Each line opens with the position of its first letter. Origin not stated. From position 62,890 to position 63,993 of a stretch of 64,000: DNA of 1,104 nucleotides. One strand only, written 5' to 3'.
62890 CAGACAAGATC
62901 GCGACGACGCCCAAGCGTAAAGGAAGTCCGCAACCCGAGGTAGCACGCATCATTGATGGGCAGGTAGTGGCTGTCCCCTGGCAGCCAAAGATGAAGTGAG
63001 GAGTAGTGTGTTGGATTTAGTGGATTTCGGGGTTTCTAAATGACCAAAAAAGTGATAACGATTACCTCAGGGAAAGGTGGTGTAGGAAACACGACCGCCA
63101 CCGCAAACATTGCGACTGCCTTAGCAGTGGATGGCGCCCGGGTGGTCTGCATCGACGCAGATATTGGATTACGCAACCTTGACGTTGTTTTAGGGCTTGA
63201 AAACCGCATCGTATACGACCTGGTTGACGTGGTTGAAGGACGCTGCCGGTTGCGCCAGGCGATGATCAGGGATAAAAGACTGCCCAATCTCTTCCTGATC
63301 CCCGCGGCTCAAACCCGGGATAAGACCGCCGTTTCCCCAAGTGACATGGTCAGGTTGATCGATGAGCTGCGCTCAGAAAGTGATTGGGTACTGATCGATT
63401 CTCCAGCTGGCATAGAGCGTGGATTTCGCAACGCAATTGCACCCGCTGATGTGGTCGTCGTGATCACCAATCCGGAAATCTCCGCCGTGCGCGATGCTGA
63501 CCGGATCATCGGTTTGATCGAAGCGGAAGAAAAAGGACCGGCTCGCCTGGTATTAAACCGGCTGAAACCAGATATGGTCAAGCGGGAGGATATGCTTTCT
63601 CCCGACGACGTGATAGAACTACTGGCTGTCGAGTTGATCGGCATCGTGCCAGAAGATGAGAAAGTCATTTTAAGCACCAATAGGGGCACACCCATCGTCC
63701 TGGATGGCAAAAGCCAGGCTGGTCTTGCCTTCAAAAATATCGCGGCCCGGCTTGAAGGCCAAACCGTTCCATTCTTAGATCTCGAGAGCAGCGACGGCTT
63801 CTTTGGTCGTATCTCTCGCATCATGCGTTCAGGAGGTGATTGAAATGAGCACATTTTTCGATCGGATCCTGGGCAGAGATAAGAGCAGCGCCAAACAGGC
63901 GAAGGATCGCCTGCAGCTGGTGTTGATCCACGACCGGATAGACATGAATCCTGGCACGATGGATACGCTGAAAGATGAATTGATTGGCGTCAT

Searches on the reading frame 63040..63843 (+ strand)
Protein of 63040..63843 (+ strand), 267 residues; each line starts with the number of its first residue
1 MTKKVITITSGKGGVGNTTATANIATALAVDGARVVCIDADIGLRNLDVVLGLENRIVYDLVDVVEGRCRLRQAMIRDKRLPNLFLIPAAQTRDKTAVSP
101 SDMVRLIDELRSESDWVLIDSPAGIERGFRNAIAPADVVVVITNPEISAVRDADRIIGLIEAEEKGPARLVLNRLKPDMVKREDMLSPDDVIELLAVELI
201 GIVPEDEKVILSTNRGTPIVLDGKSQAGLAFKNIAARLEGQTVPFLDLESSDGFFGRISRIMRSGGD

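Call 53: search_protein_families(library=pfam, proteins=[window:63040-63843:+], max_evalue=0.00001)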
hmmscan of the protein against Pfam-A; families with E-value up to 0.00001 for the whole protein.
window:63040-63843:+ (267 aa): 6 families
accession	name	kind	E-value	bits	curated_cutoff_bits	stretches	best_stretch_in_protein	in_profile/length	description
PF01656.29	CbiA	-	1.1e-19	71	25.4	1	6-219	1-125/125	CobQ/CobB/MinD/ParA nucleotide binding domain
PF13614.12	AAA_31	-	4.5e-18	66.2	27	1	4-161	2-165/177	AAA domain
PF10609.15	ParA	-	2.5e-15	57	27.1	1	3-238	3-245/246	NUBPL iron-transfer P-loop NTPase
PF09140.17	MipZ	-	3.1e-10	40.3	20.7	1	5-144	2-130/262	ATPase MipZ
PF06564.18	CBP_BcsQ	-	1.2e-09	38.6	21.3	1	5-149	3-151/234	Cellulose biosynthesis protein BcsQ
PF00142.24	Fer4_NifH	-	1.8e-07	31.4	25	0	10-41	6-37/271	4Fe-4S iron sulfur cluster binding proteins, NifH/frxC family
